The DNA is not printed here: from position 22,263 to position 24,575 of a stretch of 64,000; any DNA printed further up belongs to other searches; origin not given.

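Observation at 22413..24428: Unusual four-domain fusion: CoaB-like ligase, class II aldolase-like, GNAT-like, NUDIX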

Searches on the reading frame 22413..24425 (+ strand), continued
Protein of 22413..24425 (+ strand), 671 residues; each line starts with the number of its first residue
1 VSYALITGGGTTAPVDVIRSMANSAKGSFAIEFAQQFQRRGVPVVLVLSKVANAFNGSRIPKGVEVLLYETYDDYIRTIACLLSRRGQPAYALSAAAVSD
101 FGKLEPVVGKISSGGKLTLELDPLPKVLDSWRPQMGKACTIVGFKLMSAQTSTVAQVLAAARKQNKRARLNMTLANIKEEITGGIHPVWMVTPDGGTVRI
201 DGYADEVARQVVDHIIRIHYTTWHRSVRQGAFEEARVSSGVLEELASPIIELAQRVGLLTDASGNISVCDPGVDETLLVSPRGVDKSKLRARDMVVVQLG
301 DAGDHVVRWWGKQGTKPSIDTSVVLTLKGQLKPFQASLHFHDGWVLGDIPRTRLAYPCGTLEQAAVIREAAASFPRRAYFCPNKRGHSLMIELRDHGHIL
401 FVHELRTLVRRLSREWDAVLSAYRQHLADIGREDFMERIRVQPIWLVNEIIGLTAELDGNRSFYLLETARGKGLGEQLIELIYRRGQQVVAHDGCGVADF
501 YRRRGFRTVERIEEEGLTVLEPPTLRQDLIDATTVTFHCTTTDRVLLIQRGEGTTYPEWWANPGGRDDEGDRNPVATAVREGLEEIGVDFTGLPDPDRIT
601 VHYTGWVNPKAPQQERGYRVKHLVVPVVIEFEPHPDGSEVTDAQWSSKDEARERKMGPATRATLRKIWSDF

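Call 83: find_encoding_contigs(protein=P0024, flank=7000, max_places=2)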
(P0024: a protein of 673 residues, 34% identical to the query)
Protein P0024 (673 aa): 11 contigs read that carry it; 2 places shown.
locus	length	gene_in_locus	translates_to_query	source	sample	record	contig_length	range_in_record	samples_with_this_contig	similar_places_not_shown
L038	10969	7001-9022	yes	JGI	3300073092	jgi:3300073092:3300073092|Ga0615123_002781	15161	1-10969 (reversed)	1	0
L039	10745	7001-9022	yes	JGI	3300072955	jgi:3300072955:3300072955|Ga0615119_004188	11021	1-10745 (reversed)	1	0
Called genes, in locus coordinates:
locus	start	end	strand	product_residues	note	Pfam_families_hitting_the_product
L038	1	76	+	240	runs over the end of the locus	PF13098:Thioredoxin_2 (weak), PF13462:Thioredoxin_4, PF01323:DSBA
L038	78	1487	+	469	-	PF18895:T4SS_pilin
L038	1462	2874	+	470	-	PF18895:T4SS_pilin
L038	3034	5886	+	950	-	PF00005:ABC_tran (faint), PF02463:SMC_N (faint), PF03193:RsgA_GTPase (faint), PF13175:AAA_15 (faint), PF13191:AAA_16 (faint), PF13304:AAA_21 (faint), PF17760:UvrA_inter, PF17755:UvrA_DNA-bind, +3 more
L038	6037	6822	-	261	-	PF01978:TrmB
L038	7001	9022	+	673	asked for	PF04127:DFP, PF00596:Aldolase_II, PF00293:NUDIX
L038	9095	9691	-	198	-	PF01245:Ribosomal_L19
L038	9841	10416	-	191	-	PF13189:Cytidylate_kin2, PF13238:AAA_18, PF13521:AAA_28 (faint), PF13207:AAA_17, PF02224:Cytidylate_kin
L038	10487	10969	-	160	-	?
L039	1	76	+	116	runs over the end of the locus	?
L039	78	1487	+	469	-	PF18895:T4SS_pilin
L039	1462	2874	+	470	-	PF18895:T4SS_pilin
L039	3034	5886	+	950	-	PF00005:ABC_tran (faint), PF02463:SMC_N (faint), PF03193:RsgA_GTPase (faint), PF13175:AAA_15 (faint), PF13191:AAA_16 (faint), PF13304:AAA_21 (faint), PF17760:UvrA_inter, PF17755:UvrA_DNA-bind, +3 more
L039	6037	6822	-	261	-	PF01978:TrmB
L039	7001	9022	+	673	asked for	PF04127:DFP, PF00596:Aldolase_II, PF00293:NUDIX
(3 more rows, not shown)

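Call 84: find_encoding_contigs(protein=P0035, flank=8000, max_places=2)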
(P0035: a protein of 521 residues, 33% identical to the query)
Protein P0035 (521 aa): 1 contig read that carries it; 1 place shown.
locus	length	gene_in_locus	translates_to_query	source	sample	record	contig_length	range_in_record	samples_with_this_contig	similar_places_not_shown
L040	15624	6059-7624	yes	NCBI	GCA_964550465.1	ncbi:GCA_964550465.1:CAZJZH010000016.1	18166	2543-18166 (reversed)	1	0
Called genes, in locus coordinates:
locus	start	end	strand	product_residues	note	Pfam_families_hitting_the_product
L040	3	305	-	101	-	?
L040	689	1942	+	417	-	PF00464:SHMT, PF01212:Beta_elim_lyase (weak)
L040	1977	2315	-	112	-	-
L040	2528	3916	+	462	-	PF00772:DnaB, PF13481:AAA_25, PF03796:DnaB_C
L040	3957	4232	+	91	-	PF02575:YbaB_DNA_bd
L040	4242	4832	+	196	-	PF21176:RecR_HhH, PF02132:RecR_ZnF (weak), PF13662:Toprim_4, PF01751:Toprim (faint), PF21175:RecR_C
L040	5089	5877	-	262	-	PF01978:TrmB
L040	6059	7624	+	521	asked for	PF04127:DFP, PF00596:Aldolase_II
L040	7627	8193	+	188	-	PF02441:Flavoprotein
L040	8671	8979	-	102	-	PF00829:Ribosomal_L21p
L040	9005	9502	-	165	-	PF02643:DUF192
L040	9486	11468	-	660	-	PF03717:PBP_dimer, PF00905:Transpeptidase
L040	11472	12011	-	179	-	-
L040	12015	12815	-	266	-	PF04085:MreC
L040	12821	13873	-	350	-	PF00022:Actin (weak), PF06723:MreB_Mbl, PF25216:Volactin (faint), PF00012:HSP70, PF14450:FtsA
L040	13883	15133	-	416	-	PF00587:tRNA-synt_2b, PF03129:HGTP_anticodon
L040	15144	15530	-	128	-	-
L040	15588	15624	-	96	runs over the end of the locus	PF05258:DciA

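Call 86: find_encoding_contigs(protein=P0019, flank=7000, max_places=2)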
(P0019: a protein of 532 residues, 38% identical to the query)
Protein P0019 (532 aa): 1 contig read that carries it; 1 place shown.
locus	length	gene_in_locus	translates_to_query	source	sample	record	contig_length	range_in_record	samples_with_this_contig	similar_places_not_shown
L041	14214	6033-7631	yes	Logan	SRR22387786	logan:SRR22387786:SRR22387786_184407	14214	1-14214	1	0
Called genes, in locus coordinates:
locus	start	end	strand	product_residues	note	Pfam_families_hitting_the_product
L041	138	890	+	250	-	-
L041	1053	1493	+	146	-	-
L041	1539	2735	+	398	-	PF18884:TSP3_bac (weak)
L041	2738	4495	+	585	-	PF03717:PBP_dimer, PF00905:Transpeptidase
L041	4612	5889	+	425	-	PF08245:Mur_ligase_M, PF02875:Mur_ligase_C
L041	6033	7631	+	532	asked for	PF04127:DFP, PF13673:Acetyltransf_10 (weak)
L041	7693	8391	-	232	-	-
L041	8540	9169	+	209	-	PF14681:UPRTase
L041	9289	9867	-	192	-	-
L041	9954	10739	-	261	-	-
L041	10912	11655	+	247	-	PF03741:TerC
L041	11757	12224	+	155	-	-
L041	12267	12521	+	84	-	-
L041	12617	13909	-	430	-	PF03600:CitMHS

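Call 88: find_related_loci(query=A7, collection=metagenome_contigs, flank=6000)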
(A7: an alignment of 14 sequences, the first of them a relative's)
Query A7 (529 aa) in metagenome_contigs; peptide patterns used: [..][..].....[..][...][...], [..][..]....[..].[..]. (x = any residue, [..] = any of these).
183 stretches matched a pattern; 140 encode a relative of the query (tblastn E <= 1e-3); the best 80 are kept; 80 distinct loci.
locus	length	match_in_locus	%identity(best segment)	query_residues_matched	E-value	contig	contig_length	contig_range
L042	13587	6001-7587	44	3-518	5e-132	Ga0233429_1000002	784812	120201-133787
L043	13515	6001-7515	40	1-511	2e-104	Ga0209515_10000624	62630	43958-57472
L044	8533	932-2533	38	3-516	6e-96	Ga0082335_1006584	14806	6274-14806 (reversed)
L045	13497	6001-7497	39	1-515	1e-94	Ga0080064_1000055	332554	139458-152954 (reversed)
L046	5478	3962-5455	37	4-511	2e-93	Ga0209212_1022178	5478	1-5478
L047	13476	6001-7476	36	7-515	9e-88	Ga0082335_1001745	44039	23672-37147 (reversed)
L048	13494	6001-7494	36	1-515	1e-84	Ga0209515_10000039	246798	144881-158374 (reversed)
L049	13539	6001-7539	34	5-515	3e-81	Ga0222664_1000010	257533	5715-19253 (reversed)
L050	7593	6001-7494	37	4-511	4e-92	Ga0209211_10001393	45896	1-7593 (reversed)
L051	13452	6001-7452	35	19-511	6e-80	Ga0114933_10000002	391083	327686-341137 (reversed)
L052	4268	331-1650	38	94-516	3e-73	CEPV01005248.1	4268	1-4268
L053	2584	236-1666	35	5-505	1e-74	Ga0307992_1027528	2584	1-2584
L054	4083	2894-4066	40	2-367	2e-69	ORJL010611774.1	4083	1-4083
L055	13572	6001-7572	31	1-516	5e-65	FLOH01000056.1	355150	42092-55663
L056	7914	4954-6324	32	1-518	3e-58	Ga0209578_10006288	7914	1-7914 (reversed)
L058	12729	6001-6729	40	276-519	1e-49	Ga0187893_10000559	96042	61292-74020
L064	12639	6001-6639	40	6-223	4e-35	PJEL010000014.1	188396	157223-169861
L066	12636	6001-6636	38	8-227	1e-31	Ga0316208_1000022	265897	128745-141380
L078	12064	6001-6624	34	5-190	2e-22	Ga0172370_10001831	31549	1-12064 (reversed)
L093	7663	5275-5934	32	2-197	2e-19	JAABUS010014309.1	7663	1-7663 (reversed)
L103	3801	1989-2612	28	4-190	9e-18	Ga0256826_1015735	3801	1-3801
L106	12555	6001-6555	36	8-199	2e-17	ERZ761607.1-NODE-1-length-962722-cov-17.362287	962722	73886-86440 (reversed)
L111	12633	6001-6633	30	6-214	2e-16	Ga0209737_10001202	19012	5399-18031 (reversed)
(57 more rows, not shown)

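Call 95: search_protein_families(library=pfam, proteins=[L106:4778-5992:+, L058:5809-7167:+, L064:5992-7356:+, L066:5722-7596:+, L025:401-1495:+, L111:6001-7497:+, L103:1983-3122:+, L093:4618-6021:+, L056:4930-6720:+, L078:6763-7842:+], max_evalue=0.01)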
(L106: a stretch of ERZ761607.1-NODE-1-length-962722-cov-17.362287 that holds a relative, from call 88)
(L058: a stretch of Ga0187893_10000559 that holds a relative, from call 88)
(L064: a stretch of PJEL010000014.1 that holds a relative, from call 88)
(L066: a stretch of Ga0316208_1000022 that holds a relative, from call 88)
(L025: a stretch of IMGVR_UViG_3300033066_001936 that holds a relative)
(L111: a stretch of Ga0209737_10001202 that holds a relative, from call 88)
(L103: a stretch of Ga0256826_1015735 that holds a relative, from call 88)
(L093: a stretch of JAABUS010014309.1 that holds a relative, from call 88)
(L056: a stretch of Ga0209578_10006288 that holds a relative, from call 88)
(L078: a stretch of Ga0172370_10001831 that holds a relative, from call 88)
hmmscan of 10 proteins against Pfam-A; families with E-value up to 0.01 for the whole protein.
L106:4778-5992:+ (405 aa): 1 family
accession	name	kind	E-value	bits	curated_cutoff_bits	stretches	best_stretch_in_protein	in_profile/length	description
PF00596.27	Aldolase_II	-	1.9e-05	25.1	22.2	1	244-320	17-93/183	Class II Aldolase and Adducin N-terminal domain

L058:5809-7167:+ (453 aa): 3 families
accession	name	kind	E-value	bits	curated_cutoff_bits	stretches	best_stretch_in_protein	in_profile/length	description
PF00293.34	NUDIX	-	8.7e-20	71.5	21.1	1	309-439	2-134/134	NUDIX domain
PF00596.27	Aldolase_II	-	2.9e-11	44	22.2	1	36-128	5-92/183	Class II Aldolase and Adducin N-terminal domain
PF14815.12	NUDIX_4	-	2.9e-05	24.3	35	1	324-437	11-112/113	NUDIX domain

L064:5992-7356:+ (455 aa): 3 families
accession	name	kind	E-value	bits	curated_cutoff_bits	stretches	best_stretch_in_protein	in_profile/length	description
PF04127.22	DFP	-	4.5e-38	131.4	22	1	5-177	5-171/186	DNA/pantothenate metabolism flavoprotein C-terminal domain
PF00293.34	NUDIX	-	4.8e-21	75.6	21.1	1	320-446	4-133/134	NUDIX domain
PF14815.12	NUDIX_4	-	5.5e-06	26.6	35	1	329-445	7-112/113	NUDIX domain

L066:5722-7596:+ (625 aa): 3 families
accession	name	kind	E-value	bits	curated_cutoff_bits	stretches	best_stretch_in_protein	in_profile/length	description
PF04127.22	DFP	-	1.6e-36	126.3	22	1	93-265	5-171/186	DNA/pantothenate metabolism flavoprotein C-terminal domain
PF00293.34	NUDIX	-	4.2e-18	66.1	21.1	1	494-616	3-131/134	NUDIX domain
PF14815.12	NUDIX_4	-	1.3e-07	31.9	35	1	509-616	12-111/113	NUDIX domain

L025:401-1495:+ (365 aa): 1 family
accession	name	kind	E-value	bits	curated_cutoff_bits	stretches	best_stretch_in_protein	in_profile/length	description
PF00596.27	Aldolase_II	-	2.2e-06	28.1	22.2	1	212-297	16-92/183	Class II Aldolase and Adducin N-terminal domain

L111:6001-7497:+ (499 aa): 10 families
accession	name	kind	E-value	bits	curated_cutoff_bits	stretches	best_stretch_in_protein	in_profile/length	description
PF04127.22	DFP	-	1.4e-32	113.5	22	1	2-185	5-172/186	DNA/pantothenate metabolism flavoprotein C-terminal domain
PF10728.14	DUF2520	-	1.5e-25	89.8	25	1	372-479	19-124/125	Domain of unknown function (DUF2520)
PF10727.15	Rossmann-like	-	2.6e-13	50.3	23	1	220-342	7-131/131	Rossmann-like domain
PF03807.23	F420_oxidored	-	1.1e-07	32.8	21.6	1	229-315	1-88/94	NADP oxidoreductase coenzyme F420-dependent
PF03446.21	NAD_binding_2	-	2.2e-06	28.2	21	1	229-322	1-96/161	NAD binding domain of 6-phosphogluconate dehydrogenase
PF02826.25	2-Hacid_dh_C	-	8.9e-06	25.6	25.1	1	223-293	32-99/178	D-isomer specific 2-hydroxyacid dehydrogenase, NAD binding domain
PF01408.29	GFO_IDH_MocA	-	0.00028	22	24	1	228-293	1-68/120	Oxidoreductase family, NAD-binding Rossmann fold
PF01488.26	Shikimate_DH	-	0.0011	19.5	24.3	0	224-293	9-83/138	Shikimate / quinate 5-dehydrogenase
PF01210.29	NAD_Gly3P_dh_N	-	0.0063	16.9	23.1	0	229-319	1-103/158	NAD-dependent glycerol-3-phosphate dehydrogenase N-terminus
PF01370.27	Epimerase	-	0.0081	16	20.9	0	25-108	7-88/240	NAD dependent epimerase/dehydratase family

L103:1983-3122:+ (380 aa): 1 family
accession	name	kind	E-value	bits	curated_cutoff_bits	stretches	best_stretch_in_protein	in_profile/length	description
PF04127.22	DFP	-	7.2e-26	91.6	22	1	5-205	4-172/186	DNA/pantothenate metabolism flavoprotein C-terminal domain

L093:4618-6021:+ (468 aa): 1 family
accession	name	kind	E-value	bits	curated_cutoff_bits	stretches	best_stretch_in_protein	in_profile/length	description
PF04127.22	DFP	-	1.4e-23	84.1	22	2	224-277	4-56/186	DNA/pantothenate metabolism flavoprotein C-terminal domain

L056:4930-6720:+ (597 aa): 3 families
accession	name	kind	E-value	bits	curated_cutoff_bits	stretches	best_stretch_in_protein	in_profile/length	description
PF04127.22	DFP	-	2.1e-31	109.6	22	1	16-190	6-171/186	DNA/pantothenate metabolism flavoprotein C-terminal domain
PF00293.34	NUDIX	-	4.3e-17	62.8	21.1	1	470-582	4-124/134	NUDIX domain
PF14815.12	NUDIX_4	-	0.0063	16.7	35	0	482-578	10-99/113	NUDIX domain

L078:6763-7842:+ (360 aa): 1 family
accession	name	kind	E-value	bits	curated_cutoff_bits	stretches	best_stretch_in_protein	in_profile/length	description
PF02441.25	Flavoprotein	-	1.4e-30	106.5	22.7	1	2-181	1-160/162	Flavoprotein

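Call 99: fold_search(model_id=the predicted structure, library=viral)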
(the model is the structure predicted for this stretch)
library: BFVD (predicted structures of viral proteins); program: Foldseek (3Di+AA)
matches with E <= 10: 1003; with E <= 0.001: 99
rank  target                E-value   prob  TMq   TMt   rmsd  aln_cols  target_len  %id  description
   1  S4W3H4                4.4e-09  1.00  0.16  0.35  15.2       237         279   16  Nudix hydrolase [Pandoravirus salinus]
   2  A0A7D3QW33            5.6e-09  1.00  0.17  0.32   5.1       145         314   23  ADP-ribose pyrophosphatase yjhB NUDIx family [Fadolivirus FV1/VV64]
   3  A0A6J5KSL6            9.3e-09  1.00  0.16  0.59   5.2       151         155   24  COG1051 ADP-ribose pyrophosphatase [uncultured Caudovirales phage]
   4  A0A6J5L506            1.5e-08  1.00  0.17  0.77   3.9       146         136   22  8-oxo-dGTP diphosphatase [uncultured Caudovirales phage]
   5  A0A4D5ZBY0            2.3e-08  1.00  0.16  0.52   9.6       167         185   23  NUDIX hydrolase domain protein [Burkholderia phage BcepSaruman]
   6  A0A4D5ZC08            2.7e-08  1.00  0.17  0.61   3.9       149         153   19  NUDIX hydrolase [Burkholderia phage BcepSaruman]
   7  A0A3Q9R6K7            3.1e-08  1.00  0.15  0.57   5.3       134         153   25  (no name in the UniProt tables at hand)
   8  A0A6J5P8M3            5.7e-08  1.00  0.17  0.54   3.6       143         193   20  COG1051 ADP-ribose pyrophosphatase [uncultured Caudovirales phage]
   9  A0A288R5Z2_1          6.0e-08  1.00  0.17  0.12   3.9       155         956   19  Coat protein [Pterostylis sanguinea virus A]
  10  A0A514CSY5            6.8e-08  1.00  0.15  0.36   5.1       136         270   23  A/G-specific adenine glycosylase [Achromobacter phage Motura]
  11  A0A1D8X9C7            7.6e-08  1.00  0.16  0.24   4.7       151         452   18  Nudix hydrolase domain-containing protein [Sclerotium rolfsii mycovirus dsRNA 1]
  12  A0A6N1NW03            8.0e-08  1.00  0.15  0.35  17.6       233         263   12  Nudix hydrolase domain-containing protein [Tupanvirus soda lake]
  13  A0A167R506            1.0e-07  1.00  0.16  0.44   4.8       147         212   17  Nudix hydrolase domain-containing protein [Powai lake megavirus]
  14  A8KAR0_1              1.1e-07  1.00  0.16  0.11  15.4       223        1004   16  Nudix hydrolase domain-containing protein [Phlebiopsis gigantea mycovirus dsRNA 1]
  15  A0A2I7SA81            1.4e-07  1.00  0.17  0.78   3.9       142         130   20  (no name in the UniProt tables at hand)
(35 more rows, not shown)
